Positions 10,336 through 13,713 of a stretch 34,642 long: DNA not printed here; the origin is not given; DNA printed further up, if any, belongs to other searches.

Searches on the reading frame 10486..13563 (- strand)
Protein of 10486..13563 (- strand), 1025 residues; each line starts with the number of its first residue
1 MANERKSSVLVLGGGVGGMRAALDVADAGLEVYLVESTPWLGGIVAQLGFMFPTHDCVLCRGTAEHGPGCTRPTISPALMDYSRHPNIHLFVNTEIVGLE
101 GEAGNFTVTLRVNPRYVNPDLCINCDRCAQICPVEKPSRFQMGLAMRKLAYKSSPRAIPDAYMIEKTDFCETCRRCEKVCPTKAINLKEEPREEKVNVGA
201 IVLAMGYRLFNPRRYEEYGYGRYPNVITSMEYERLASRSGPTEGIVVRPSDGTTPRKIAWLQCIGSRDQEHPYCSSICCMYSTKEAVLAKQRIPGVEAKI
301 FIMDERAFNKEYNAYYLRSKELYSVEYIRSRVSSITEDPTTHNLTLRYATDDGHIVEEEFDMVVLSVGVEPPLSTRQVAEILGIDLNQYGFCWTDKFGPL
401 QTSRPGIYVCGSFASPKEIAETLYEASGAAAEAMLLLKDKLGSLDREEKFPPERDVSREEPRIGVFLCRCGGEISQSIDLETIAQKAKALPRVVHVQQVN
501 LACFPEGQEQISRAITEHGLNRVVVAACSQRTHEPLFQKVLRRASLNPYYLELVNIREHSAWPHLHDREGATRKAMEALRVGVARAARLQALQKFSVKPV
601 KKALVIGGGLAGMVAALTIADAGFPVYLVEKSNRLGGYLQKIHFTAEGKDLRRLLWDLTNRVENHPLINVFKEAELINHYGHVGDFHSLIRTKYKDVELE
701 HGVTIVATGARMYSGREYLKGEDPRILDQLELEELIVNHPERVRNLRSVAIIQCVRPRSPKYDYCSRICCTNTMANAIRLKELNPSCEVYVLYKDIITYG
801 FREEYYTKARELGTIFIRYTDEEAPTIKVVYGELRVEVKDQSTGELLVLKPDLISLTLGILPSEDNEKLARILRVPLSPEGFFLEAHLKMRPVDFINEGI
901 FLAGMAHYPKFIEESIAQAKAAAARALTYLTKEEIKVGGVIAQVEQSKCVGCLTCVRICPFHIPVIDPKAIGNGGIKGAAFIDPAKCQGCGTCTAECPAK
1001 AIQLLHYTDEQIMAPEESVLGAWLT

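Call 9: search_protein_families(library=pfam, proteins=[window:10486-13563:-])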
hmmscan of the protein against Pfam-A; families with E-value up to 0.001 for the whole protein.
window:10486-13563:- (1025 aa): 25 families
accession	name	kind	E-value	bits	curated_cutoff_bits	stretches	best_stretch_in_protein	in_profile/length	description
PF07992.20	Pyr_redox_2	-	1.2e-23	84.4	26.1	3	293-427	168-288/291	Pyridine nucleotide-disulphide oxidoreductase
PF00037.32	Fer4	-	3.5e-20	71.4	21.1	3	981-1003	2-24/24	4Fe-4S binding domain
PF12837.12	Fer4_6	-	1e-17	63.5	25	2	982-1002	4-24/24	4Fe-4S binding domain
PF12838.12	Fer4_7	-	1.5e-17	64.2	27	2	948-1001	1-52/52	4Fe-4S dicluster domain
PF12831.13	FAD_oxidored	-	7e-17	62.2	27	2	9-47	2-40/416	FAD dependent oxidoreductase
PF13237.11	Fer4_10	-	9.5e-16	57.9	25.5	1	981-1002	3-26/53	4Fe-4S dicluster domain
PF00890.30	FAD_binding_2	-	3.8e-13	49.9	20.4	2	603-637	2-36/414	FAD binding domain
PF12797.12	Fer4_2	-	6.3e-13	48.2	24.5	1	980-999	3-22/22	4Fe-4S binding domain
PF14697.11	Fer4_21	-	1.5e-12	47.9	35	1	980-1013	1-34/59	4Fe-4S dicluster domain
PF13484.11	Fer4_16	-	6.1e-12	46.6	30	1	170-193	2-26/66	4Fe-4S double cluster binding domain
PF13187.11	Fer4_9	-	3.1e-11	43.5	27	2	948-1002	1-52/52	4Fe-4S dicluster domain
PF13450.12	NAD_binding_8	-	4e-11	43.5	21.9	1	605-644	1-40/68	NAD(P)-binding Rossmann-like domain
PF03486.20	HI0933_like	-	1.5e-09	38.1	50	1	602-649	2-46/244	HI0933-like protein Rossmann domain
PF01134.28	GIDA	-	1.6e-08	34.4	22.1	1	604-633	3-33/391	Glucose inhibited division protein A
PF13183.11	Fer4_8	-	6.6e-08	33.4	27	1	121-183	4-67/68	4Fe-4S dicluster domain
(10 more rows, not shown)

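Call 10: search_protein_families(library=ncbifam, proteins=[window:10486-13563:-])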
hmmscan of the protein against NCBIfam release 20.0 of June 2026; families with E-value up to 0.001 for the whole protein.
window:10486-13563:- (1025 aa): 165 families (the best 25 are shown)
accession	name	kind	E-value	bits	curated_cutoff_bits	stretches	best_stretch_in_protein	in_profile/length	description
NF040770.1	hetero_SS_HdrA2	exception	3.3e-263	875.4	1100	3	6-439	139-562/777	CoB-CoM heterodisulfide reductase HdrA2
NF041778.1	hetero_SS_HdrA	equivalog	1.8e-196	654.4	1400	3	8-447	144-580/771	ferredoxin:CoB-CoM heterodisulfide reductase subunit HdrA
NF041891.1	hdrA_Methbact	equivalog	1.9e-183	611.7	1300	3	5-436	132-555/762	ferredoxin:CoB-CoM heterodisulfide reductase subunit HdrA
NF009410.0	PRK12771.1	subfamily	3.1e-16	59.1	516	1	592-639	130-177/566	NAD(P)-binding protein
TIGR01350.1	lipoamide_DH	equivalog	1.5e-15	56.9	408.8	1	604-637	5-37/461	dihydrolipoyl dehydrogenase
TIGR03997.1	mycofact_OYE_2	equivalog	1.1e-14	53.8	793.15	2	593-666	374-445/645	mycofactocin system FadH/OYE family oxidoreductase 2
TIGR01971.1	NuoI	subfamily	5e-13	48.7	113.05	2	945-1006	40-102/121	NADH-quinone oxidoreductase, chain I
NF005560.0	PRK07233.1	equivalog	1.2e-12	47.4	252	2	602-644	2-44/435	hypothetical protein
NF040864.1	HgcB_ferredoxin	equivalog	9.4e-12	44.6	99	1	943-1004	10-63/93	mercury methylation ferredoxin HgcB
TIGR03467.1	HpnE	equivalog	9.8e-12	44.9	283.05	1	604-639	2-37/430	hydroxysqualene dehydroxylase HpnE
NF042909.1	FMH_DH_FwdF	exception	1e-11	44.5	375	1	943-1004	253-313/336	tungsten-dependent formylmethanofuran dehydrogenase subunit FwdF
NF041087.1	bile_acid_BaiCD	equivalog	1.8e-11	42.9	825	1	598-640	378-420/642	bile acid Fe-S flavoenzyme BaiCD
NF005313.0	PRK06847.1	subfamily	2.6e-11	43.1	372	2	599-633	3-37/375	hypothetical protein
NF007202.0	PRK09623.1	equivalog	2.9e-11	43.6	166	1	939-1005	43-101/105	3-methyl-2-oxobutanoate dehydrogenase subunit delta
NF006021.0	PRK08163.1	equivalog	3.4e-11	42.8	459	2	4-47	3-46/398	3-hydroxybenzoate 6-monooxygenase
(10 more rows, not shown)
